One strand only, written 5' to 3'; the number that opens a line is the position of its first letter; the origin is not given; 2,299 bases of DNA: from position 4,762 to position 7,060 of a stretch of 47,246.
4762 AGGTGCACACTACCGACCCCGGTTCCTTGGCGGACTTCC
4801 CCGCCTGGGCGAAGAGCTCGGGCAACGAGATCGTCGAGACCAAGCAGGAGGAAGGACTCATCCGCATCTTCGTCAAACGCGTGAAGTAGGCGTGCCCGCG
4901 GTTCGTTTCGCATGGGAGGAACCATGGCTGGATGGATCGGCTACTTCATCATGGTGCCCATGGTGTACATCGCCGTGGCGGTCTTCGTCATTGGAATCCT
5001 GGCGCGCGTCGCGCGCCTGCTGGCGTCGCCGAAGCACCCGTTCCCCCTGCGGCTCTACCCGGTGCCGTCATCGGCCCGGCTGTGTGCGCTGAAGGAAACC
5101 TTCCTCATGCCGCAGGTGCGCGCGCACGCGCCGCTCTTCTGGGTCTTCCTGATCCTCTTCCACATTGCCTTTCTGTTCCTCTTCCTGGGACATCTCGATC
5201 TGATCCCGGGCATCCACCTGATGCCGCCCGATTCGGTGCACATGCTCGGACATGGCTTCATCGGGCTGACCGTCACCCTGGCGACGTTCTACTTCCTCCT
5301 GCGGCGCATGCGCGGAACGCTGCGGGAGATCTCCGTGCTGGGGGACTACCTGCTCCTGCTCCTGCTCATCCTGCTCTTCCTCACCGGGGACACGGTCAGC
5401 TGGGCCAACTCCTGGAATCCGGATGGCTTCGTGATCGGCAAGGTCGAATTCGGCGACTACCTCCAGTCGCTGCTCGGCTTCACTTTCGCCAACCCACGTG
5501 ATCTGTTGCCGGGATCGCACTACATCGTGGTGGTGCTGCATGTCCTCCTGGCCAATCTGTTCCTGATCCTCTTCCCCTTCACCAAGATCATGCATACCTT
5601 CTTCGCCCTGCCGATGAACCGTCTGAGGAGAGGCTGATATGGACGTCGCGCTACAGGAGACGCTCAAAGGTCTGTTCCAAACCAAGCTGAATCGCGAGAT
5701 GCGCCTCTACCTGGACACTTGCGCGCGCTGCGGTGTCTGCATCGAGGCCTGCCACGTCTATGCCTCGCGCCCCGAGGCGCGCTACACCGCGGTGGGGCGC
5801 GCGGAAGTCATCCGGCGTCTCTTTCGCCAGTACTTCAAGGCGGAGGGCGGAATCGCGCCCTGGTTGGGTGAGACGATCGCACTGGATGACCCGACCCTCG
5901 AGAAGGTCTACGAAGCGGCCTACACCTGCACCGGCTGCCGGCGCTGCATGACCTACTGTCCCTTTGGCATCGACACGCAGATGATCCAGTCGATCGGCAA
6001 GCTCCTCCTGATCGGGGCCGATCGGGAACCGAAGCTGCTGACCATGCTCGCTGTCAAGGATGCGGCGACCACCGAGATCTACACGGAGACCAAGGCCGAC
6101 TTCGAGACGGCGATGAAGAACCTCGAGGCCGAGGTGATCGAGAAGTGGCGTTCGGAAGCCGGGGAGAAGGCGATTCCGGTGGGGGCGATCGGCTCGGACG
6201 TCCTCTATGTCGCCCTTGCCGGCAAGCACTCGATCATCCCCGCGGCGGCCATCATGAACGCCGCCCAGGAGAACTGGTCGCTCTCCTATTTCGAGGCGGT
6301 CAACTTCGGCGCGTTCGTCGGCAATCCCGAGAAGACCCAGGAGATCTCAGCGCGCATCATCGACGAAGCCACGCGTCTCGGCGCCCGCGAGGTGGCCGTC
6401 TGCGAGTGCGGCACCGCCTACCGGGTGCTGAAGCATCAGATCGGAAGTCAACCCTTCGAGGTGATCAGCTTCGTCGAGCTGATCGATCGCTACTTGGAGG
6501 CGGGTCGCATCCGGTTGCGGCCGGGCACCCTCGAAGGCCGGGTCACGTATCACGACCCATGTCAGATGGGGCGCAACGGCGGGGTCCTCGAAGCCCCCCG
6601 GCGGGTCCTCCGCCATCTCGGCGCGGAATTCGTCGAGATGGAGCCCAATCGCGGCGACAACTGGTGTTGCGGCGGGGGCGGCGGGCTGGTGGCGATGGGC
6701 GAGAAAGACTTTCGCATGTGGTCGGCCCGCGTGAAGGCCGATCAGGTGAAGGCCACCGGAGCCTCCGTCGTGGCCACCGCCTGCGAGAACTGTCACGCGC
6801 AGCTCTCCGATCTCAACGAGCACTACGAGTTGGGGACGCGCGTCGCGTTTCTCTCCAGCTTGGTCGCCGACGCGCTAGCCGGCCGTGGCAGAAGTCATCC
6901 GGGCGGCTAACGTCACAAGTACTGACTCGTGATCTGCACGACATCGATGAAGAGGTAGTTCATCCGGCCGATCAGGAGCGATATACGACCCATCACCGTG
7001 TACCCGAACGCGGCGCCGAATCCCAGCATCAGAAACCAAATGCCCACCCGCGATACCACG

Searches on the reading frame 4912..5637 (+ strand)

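Call 46: search_protein_families(library=pfam, proteins=[window:4912-5637:+], max_evalue=0.01)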
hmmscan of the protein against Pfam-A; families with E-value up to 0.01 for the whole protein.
window:4912-5637:+ (241 aa): 1 family
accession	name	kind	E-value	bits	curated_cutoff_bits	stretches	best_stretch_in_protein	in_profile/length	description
PF02665.19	Nitrate_red_gam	-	5e-09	36.5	22.9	1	81-238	49-207/217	Nitrate reductase gamma subunit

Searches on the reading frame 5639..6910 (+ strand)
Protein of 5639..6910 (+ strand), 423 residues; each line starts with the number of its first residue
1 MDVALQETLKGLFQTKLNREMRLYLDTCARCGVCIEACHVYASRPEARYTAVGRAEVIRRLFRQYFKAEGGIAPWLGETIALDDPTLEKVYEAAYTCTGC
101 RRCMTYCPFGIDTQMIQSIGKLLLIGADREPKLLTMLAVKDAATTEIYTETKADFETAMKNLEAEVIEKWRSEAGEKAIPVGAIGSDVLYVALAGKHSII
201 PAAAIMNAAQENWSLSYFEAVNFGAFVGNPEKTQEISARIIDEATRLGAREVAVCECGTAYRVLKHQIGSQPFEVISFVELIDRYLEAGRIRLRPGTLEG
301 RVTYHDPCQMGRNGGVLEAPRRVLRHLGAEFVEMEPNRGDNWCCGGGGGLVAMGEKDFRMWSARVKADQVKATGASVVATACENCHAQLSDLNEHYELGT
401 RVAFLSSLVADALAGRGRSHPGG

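Call 46: search_protein_families(library=pfam, proteins=[window:5639-6910:+], max_evalue=0.01)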
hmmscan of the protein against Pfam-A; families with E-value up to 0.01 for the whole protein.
window:5639-6910:+ (423 aa): 12 families
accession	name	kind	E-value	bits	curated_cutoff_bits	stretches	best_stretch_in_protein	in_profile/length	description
PF02754.22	CCG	-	2.5e-15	56.8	20.6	1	302-389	1-84/85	Cysteine-rich domain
PF13183.11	Fer4_8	-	5.5e-12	46.5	27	1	25-111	2-68/68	4Fe-4S dicluster domain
PF13237.11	Fer4_10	-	6.2e-08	32.9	25.5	1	90-114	2-22/53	4Fe-4S dicluster domain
PF13534.11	Fer4_17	-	7.7e-07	30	22.2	1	28-112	2-61/61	4Fe-4S dicluster domain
PF12838.12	Fer4_7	-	1.1e-05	26.2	27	1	27-111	1-52/52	4Fe-4S dicluster domain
PF12797.12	Fer4_2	-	1.5e-05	25.1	24.5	1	91-109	4-22/22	4Fe-4S binding domain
PF13187.11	Fer4_9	-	4.7e-05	23.8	27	0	97-114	2-19/52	4Fe-4S dicluster domain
PF12837.12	Fer4_6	-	8.1e-05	22.8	25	1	96-110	8-22/24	4Fe-4S binding domain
PF00037.32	Fer4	-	0.00021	21.4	21.1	1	97-110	8-21/24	4Fe-4S binding domain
PF12800.12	Fer4_4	-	0.00047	20.7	24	0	26-41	2-17/17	4Fe-4S binding domain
PF14697.11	Fer4_21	-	0.00085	19.8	35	0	84-109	30-53/59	4Fe-4S dicluster domain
PF13746.11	Fer4_18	-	0.0043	17.7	27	0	91-113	55-77/114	4Fe-4S dicluster domain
